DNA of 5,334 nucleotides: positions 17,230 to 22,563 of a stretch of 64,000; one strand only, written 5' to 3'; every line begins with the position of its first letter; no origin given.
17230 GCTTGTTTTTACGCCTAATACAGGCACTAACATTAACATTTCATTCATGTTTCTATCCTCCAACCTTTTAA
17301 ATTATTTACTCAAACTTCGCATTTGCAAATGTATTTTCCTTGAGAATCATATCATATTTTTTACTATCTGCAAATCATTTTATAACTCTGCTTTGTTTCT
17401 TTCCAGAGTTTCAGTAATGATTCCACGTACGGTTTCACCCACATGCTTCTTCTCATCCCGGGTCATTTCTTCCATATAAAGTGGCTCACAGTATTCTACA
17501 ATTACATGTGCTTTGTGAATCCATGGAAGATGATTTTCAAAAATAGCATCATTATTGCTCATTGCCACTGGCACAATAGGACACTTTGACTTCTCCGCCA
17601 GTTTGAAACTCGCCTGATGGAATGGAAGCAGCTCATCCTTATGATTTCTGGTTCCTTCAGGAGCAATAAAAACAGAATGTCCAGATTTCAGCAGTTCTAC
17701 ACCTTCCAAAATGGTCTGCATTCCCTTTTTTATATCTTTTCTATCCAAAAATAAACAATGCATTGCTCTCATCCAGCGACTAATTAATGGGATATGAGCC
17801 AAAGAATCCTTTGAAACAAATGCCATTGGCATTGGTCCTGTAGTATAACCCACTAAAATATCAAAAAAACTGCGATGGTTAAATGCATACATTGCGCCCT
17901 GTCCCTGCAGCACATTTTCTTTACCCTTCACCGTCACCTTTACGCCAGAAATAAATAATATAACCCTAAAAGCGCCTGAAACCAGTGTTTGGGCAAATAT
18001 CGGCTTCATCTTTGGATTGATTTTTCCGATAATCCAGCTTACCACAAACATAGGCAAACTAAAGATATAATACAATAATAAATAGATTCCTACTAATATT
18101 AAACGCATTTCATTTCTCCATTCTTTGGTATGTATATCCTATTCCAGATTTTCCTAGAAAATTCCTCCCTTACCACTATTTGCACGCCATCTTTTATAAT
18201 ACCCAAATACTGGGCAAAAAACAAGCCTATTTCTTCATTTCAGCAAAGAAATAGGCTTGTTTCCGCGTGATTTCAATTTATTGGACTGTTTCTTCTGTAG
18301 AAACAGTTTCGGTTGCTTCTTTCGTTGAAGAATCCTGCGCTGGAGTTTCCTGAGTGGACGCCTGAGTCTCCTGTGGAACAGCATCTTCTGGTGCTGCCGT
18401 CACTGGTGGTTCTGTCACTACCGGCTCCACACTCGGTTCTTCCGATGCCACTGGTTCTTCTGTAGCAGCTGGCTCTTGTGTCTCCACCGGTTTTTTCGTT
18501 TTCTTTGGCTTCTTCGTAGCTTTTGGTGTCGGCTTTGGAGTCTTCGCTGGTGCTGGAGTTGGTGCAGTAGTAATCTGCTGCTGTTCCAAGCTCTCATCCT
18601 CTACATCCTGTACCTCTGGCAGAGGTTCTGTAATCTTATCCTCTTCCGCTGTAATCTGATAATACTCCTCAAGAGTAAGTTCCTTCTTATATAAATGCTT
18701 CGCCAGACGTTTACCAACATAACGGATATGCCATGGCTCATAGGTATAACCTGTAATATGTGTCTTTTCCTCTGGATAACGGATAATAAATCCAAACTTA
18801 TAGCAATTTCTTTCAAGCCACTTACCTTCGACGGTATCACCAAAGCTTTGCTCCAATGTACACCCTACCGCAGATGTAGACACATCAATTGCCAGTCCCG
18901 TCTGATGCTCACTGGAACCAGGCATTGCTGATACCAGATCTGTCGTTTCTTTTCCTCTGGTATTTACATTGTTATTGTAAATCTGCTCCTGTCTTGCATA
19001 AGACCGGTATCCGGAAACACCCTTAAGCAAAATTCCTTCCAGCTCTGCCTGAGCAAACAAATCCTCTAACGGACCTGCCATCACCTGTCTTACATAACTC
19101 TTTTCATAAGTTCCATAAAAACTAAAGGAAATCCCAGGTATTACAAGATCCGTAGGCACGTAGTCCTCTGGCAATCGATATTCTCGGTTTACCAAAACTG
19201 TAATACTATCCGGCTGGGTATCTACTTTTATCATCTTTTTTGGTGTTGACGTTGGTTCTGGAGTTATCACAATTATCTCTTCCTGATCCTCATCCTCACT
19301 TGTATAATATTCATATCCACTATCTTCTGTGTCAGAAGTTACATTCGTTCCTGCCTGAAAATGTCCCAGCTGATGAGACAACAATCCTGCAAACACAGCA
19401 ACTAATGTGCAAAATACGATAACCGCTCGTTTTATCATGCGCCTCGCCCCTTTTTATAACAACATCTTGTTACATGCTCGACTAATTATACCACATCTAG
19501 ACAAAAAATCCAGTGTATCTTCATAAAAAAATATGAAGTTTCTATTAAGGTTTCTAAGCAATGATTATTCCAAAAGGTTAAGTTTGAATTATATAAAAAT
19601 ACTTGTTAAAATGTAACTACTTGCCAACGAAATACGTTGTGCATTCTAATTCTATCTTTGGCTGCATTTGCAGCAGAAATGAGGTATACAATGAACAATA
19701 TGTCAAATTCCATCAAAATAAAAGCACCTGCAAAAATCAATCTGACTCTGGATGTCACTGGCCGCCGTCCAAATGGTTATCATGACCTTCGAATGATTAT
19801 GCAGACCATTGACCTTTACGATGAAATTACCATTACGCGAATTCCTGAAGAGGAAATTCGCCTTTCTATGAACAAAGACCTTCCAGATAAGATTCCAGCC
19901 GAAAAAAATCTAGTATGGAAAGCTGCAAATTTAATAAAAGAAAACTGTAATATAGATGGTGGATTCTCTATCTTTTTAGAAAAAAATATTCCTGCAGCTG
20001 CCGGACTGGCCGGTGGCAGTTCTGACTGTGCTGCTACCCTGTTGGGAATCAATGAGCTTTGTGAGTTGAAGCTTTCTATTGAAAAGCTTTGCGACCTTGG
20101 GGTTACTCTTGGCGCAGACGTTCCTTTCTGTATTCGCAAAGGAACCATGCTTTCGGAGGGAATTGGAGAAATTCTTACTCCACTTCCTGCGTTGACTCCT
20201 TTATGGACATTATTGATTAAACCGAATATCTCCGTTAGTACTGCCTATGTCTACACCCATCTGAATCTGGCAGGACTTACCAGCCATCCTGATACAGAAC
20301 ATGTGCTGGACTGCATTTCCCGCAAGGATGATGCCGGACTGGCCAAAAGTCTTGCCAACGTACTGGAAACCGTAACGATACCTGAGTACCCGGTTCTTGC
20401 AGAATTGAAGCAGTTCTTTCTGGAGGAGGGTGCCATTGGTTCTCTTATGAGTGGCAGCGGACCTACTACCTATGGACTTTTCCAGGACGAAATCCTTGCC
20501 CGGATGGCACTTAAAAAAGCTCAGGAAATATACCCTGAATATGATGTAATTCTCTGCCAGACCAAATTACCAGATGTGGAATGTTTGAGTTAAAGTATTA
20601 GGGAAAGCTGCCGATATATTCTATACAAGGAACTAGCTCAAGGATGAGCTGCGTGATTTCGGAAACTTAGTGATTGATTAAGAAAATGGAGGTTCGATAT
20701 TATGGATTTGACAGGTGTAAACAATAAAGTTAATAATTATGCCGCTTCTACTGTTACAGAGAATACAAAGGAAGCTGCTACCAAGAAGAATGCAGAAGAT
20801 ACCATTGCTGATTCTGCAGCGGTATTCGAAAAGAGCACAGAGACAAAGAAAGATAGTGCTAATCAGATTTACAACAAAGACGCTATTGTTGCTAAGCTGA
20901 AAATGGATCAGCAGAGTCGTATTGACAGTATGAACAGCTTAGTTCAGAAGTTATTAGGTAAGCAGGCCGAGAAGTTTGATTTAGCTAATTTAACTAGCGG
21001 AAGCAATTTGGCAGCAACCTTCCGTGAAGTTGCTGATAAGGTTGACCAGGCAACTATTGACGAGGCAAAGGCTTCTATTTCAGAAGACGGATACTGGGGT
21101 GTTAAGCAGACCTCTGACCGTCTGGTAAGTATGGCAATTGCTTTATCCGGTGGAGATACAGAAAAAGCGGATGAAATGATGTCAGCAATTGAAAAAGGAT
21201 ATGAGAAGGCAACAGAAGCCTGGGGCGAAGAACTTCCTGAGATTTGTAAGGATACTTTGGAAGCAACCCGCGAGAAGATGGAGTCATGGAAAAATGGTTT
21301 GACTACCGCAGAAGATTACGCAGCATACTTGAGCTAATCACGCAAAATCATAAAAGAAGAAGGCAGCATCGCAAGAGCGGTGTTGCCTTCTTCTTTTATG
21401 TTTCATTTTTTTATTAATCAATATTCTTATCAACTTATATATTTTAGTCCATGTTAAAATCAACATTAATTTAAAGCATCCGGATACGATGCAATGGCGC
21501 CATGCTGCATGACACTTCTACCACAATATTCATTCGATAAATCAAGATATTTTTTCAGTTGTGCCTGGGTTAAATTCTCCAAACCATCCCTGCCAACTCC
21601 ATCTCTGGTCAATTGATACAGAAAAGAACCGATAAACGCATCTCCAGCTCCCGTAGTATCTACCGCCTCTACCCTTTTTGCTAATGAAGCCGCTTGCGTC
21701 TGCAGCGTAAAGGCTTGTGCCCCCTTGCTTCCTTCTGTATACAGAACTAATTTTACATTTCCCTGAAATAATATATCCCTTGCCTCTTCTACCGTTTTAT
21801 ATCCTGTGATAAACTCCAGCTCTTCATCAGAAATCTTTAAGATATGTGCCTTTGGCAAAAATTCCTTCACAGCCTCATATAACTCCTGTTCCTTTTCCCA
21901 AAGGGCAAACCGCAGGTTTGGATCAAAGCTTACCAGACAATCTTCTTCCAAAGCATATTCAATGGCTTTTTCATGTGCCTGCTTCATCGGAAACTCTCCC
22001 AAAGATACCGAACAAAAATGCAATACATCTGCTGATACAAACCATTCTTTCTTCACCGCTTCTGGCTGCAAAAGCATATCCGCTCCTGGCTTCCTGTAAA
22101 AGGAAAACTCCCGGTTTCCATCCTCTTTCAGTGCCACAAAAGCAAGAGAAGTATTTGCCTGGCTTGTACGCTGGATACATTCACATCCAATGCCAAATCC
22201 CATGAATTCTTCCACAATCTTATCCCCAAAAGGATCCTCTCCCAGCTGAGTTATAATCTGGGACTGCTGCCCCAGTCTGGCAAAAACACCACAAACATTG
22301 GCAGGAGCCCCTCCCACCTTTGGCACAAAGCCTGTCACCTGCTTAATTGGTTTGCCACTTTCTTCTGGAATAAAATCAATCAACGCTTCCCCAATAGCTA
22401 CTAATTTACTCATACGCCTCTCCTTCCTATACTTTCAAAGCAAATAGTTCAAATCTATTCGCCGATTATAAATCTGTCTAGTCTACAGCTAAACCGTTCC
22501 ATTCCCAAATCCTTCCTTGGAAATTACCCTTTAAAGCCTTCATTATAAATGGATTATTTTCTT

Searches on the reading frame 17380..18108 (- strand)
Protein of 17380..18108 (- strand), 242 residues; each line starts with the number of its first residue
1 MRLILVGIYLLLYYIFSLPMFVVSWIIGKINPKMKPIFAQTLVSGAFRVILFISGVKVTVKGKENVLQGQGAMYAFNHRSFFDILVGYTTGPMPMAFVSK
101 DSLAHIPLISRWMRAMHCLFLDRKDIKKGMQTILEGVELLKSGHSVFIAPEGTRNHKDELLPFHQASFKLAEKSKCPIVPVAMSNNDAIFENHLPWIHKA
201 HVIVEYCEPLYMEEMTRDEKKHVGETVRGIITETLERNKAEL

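Call 41: search_protein_families(library=pfam, proteins=[window:17380-18108:-])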
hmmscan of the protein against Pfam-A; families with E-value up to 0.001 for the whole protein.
window:17380-18108:- (242 aa): 1 family
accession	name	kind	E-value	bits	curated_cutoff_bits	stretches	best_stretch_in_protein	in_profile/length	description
PF01553.26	Acyltransferase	-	1e-30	106.7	23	1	57-184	1-132/132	Acyltransferase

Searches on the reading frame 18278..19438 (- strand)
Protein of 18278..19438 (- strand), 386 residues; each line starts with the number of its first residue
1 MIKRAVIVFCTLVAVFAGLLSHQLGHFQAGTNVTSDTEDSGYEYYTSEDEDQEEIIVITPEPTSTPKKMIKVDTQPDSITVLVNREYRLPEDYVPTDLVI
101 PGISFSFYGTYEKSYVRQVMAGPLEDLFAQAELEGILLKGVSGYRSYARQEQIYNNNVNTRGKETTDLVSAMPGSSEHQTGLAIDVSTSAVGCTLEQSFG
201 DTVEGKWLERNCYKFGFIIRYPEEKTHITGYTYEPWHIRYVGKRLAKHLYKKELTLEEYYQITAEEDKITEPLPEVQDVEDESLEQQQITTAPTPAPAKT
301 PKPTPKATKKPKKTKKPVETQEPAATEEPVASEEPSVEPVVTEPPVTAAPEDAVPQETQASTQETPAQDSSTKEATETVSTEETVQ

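Call 42: search_protein_families(library=pfam, proteins=[window:18278-19438:-])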
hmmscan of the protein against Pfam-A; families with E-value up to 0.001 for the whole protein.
window:18278-19438:- (386 aa): 1 family
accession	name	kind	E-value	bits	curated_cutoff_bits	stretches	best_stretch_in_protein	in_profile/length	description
PF02557.22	VanY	-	6.3e-45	152.6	25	1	114-243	2-132/132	D-alanyl-D-alanine carboxypeptidase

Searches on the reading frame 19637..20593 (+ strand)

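Call 42: search_protein_families(library=pfam, proteins=[window:19637-20593:+])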
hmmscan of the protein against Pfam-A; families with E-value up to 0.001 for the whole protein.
window:19637-20593:+ (318 aa): 2 families
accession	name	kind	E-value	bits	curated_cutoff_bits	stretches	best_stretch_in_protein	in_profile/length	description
PF00288.32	GHMP_kinases_N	-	2.4e-17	63.4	22.3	1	91-168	1-86/87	GHMP kinases N terminal domain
PF08544.19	GHMP_kinases_C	-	1.4e-09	38.6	21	1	229-297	7-81/85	GHMP kinases C terminal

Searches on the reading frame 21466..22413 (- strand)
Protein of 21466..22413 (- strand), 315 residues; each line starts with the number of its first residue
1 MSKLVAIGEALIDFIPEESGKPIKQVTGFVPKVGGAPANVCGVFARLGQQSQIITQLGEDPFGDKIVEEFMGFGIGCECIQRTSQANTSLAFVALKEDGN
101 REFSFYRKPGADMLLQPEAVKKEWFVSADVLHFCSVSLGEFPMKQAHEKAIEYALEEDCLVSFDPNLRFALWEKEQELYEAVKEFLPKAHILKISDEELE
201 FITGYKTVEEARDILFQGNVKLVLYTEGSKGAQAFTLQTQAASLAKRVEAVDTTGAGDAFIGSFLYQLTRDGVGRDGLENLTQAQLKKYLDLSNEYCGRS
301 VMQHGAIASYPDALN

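Call 10: search_protein_families(library=pfam, proteins=[window:21466-22413:-])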
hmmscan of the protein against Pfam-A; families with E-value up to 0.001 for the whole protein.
window:21466-22413:- (315 aa): 1 family
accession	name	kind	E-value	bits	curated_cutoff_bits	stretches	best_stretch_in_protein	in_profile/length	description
PF00294.29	PfkB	-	6.2e-56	190.4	25.8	1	1-312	1-301/302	pfkB family carbohydrate kinase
